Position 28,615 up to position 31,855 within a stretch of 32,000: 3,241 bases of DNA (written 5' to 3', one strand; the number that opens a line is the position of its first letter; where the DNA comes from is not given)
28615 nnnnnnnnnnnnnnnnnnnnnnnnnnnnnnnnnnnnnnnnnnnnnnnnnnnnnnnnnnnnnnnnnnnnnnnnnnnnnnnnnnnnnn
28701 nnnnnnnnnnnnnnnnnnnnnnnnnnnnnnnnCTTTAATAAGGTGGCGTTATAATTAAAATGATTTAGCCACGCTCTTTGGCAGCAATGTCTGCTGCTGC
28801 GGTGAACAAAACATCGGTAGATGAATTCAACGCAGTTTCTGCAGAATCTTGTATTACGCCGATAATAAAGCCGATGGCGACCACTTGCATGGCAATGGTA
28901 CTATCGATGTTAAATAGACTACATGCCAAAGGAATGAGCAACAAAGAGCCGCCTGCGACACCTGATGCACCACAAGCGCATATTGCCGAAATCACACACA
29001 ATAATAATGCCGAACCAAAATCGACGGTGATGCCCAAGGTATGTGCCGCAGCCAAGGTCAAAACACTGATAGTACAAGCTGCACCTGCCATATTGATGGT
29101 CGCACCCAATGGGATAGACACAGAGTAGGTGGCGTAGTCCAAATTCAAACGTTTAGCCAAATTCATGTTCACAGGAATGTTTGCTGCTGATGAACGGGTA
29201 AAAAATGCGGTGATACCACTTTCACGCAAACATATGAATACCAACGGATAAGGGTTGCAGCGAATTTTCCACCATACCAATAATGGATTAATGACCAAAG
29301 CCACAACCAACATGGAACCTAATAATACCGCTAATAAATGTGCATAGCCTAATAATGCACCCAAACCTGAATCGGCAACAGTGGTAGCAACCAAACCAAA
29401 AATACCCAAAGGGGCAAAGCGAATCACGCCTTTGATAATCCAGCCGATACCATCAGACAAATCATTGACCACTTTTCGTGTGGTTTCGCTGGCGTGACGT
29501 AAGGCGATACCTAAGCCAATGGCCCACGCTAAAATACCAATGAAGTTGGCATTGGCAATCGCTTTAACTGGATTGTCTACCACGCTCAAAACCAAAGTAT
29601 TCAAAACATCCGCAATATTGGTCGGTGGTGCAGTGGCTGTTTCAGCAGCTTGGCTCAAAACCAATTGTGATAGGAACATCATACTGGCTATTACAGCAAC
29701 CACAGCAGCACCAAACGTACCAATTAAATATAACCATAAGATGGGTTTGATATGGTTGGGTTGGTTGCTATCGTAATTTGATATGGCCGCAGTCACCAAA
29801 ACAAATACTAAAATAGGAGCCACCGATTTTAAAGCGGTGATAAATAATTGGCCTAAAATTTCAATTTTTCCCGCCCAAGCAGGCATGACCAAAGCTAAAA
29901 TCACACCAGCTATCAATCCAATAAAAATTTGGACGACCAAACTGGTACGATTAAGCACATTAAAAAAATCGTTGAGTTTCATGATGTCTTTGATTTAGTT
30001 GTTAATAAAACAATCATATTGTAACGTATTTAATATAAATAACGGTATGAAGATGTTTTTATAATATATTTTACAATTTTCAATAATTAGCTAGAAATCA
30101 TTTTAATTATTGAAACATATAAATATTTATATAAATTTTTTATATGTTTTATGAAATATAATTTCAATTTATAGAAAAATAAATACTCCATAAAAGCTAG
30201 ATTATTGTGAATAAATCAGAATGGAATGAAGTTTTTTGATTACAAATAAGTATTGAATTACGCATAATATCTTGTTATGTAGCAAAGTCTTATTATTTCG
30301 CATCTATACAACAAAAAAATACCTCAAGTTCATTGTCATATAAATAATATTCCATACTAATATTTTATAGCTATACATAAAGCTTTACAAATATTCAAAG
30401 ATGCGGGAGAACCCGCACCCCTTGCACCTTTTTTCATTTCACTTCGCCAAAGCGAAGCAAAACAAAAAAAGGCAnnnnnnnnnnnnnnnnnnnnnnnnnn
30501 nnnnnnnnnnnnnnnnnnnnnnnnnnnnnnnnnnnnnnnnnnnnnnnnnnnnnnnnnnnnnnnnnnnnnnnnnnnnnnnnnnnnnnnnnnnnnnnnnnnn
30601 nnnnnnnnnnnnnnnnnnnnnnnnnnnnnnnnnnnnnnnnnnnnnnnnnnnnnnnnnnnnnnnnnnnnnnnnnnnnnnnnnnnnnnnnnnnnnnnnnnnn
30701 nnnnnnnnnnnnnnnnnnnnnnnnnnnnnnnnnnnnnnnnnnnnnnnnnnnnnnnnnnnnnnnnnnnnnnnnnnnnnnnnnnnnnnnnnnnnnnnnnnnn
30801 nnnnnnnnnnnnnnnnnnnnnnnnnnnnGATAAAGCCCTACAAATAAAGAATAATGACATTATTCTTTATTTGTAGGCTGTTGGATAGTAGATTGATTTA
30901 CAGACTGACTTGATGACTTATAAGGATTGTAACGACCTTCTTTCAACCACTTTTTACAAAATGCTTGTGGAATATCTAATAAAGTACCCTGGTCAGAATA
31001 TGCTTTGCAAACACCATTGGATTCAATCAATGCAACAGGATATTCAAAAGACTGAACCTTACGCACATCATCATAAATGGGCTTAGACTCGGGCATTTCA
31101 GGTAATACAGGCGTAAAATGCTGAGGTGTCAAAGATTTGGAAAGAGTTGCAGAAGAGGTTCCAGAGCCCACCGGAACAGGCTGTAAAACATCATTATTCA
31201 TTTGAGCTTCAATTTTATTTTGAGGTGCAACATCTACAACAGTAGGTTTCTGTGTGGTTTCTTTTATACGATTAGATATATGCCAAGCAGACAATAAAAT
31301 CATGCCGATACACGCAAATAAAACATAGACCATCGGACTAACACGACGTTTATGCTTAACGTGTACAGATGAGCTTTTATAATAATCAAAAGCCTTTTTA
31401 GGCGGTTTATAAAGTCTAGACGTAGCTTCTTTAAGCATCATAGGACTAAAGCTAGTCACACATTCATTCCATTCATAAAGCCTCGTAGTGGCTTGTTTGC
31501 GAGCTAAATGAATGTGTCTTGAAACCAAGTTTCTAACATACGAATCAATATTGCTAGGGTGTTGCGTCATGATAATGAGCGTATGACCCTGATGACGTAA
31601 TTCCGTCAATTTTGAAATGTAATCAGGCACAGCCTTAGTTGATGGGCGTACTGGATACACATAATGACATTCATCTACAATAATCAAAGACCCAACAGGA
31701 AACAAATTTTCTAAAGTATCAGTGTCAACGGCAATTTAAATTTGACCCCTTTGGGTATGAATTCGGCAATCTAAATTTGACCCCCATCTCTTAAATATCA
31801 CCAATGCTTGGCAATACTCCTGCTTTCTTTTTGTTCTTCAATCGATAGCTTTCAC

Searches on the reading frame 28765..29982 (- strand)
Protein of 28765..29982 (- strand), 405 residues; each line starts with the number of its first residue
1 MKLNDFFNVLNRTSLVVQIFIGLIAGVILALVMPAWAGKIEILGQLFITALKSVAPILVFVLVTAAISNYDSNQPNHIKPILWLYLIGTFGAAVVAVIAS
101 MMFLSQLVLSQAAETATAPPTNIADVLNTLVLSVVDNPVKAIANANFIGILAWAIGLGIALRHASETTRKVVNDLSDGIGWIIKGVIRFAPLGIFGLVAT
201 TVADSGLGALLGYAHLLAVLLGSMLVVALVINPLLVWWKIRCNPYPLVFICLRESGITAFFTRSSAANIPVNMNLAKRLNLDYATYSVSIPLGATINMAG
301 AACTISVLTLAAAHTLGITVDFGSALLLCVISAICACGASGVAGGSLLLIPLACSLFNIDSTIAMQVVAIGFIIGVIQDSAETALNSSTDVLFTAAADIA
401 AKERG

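Call 13: search_protein_families(library=pfam, proteins=[window:28765-29982:-])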
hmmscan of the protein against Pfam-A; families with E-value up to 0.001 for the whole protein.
window:28765-29982:- (405 aa): 1 family
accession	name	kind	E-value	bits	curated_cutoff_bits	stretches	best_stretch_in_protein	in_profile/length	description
PF00375.23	SDF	-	3.2e-63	214.5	27.9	1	15-396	1-383/387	Sodium:dicarboxylate symporter family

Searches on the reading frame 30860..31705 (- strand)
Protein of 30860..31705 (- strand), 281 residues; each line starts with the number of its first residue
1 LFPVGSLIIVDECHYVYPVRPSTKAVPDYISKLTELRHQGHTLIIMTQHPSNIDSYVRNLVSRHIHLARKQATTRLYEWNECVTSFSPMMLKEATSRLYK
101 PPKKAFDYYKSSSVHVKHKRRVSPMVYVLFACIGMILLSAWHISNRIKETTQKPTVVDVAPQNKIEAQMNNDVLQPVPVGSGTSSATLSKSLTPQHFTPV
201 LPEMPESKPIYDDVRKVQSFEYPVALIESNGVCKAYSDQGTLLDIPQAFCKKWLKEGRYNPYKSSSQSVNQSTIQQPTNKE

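Call 13: search_protein_families(library=pfam, proteins=[window:30860-31705:-])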
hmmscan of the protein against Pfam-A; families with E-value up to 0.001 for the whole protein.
window:30860-31705:- (281 aa): 1 family
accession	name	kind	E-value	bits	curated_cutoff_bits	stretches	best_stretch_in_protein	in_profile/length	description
PF05707.18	Zot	-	1.4e-22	80.6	20.3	1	5-115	82-196/197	Zonular occludens toxin (Zot)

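Call 74: search_protein_families(library=phrogs, proteins=[window:30860-31705:-], max_evalue=0.001)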
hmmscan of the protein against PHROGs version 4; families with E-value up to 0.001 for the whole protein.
window:30860-31705:- (281 aa): 3 families
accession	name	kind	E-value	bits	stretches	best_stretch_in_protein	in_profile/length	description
phrog_197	-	moron, auxiliary metabolic gene and host takeover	2e-51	176.9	1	3-276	99-379/486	Zot-like toxin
phrog_1041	-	moron, auxiliary metabolic gene and host takeover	2.5e-18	67.7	1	3-157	80-264/420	CTXphi Zot-like toxin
phrog_2666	-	head and packaging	0.00077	19.2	1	7-68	424-483/555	terminase large subunit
